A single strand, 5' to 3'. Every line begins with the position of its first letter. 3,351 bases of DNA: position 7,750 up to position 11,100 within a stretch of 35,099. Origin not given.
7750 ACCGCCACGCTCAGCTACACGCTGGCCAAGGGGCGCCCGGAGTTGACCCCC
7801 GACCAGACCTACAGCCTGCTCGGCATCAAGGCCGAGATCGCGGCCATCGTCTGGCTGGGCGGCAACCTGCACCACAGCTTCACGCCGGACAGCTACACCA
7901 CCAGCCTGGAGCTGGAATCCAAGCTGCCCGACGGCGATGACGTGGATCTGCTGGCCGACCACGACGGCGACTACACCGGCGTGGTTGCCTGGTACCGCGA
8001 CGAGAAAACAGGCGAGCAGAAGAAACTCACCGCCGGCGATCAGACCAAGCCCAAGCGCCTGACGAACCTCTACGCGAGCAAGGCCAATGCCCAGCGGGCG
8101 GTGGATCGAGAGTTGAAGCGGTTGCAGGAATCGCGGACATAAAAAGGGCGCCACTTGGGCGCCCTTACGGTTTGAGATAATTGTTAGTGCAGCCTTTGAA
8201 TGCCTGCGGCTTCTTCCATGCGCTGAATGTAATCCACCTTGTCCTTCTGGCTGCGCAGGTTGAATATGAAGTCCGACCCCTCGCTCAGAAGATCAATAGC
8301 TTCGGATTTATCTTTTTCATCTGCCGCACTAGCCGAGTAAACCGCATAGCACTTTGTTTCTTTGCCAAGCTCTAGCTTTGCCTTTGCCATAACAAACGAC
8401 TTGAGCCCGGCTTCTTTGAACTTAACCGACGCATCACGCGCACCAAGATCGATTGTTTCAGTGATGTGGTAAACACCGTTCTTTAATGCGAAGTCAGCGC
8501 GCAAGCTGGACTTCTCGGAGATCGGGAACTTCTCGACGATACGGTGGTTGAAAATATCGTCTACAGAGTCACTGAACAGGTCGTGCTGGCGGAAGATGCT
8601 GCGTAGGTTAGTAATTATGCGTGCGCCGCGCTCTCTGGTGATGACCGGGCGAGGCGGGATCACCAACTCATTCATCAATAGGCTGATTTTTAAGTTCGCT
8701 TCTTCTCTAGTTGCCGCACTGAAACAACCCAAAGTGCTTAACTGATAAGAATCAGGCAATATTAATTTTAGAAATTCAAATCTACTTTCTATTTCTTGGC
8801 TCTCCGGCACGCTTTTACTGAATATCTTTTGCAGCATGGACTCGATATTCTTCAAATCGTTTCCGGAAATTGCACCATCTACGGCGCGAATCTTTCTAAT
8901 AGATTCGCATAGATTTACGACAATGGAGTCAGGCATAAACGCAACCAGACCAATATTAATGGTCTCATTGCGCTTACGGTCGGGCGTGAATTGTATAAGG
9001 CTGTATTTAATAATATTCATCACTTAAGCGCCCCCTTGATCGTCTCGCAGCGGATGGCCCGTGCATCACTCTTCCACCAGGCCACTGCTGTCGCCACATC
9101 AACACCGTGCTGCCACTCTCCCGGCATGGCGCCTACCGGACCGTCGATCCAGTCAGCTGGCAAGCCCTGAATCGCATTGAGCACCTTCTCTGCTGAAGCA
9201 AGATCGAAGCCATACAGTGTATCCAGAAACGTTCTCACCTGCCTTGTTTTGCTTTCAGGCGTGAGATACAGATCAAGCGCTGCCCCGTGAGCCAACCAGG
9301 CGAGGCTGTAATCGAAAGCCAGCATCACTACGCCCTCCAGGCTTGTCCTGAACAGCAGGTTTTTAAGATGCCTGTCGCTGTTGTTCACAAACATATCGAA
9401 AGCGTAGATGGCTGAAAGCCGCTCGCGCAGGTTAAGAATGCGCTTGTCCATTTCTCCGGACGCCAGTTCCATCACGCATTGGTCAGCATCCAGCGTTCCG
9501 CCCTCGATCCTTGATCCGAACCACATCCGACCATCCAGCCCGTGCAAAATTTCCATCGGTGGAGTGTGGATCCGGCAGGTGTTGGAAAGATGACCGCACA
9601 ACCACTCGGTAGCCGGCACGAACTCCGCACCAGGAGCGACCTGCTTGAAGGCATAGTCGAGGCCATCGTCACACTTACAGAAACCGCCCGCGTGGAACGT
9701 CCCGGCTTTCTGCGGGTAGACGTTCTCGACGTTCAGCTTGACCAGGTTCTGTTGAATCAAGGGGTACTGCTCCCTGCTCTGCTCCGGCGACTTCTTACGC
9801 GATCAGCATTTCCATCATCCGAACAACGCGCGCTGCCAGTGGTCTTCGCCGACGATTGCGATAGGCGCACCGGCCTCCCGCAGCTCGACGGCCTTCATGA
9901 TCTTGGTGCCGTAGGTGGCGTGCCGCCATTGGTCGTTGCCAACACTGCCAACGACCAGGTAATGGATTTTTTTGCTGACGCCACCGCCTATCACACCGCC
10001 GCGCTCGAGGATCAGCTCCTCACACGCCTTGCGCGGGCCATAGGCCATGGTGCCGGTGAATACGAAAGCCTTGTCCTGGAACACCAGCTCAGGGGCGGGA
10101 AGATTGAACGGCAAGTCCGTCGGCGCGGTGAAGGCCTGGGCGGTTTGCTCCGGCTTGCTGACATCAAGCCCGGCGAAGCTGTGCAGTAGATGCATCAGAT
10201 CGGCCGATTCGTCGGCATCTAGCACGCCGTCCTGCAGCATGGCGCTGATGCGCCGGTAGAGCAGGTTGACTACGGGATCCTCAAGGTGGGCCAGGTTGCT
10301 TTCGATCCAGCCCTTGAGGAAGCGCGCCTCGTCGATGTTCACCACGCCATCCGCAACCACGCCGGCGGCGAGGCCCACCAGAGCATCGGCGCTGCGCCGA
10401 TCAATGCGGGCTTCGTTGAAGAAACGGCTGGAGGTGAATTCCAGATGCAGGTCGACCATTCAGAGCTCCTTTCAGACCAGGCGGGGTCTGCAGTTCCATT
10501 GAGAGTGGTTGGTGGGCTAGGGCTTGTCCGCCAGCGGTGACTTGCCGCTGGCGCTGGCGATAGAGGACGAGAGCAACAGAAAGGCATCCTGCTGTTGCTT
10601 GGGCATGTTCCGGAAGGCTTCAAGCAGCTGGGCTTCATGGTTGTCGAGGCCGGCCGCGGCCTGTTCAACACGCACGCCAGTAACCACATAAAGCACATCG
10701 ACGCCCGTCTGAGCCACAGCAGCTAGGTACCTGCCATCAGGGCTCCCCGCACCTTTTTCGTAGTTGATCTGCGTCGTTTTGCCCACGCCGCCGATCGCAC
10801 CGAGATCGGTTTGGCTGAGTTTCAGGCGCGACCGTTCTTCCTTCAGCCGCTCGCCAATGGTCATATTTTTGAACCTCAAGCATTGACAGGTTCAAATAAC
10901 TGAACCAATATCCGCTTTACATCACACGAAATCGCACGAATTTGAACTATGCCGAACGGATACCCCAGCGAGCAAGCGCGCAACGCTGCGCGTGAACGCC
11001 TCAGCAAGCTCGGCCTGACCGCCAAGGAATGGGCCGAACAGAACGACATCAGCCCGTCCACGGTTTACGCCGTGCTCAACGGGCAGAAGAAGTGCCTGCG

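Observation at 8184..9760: Short HipA-like kinase coupled to a DUF3037-like protein in the post-D cargo slot: candidate uncharacterised prophage defence module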

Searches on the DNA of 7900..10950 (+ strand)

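Call 9: search_dna_similar(query=window:7900-10950:+, collection=phages, mode=near, max_rows=25)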
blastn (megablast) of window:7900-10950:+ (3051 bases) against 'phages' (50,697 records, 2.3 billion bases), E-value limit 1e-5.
No match.
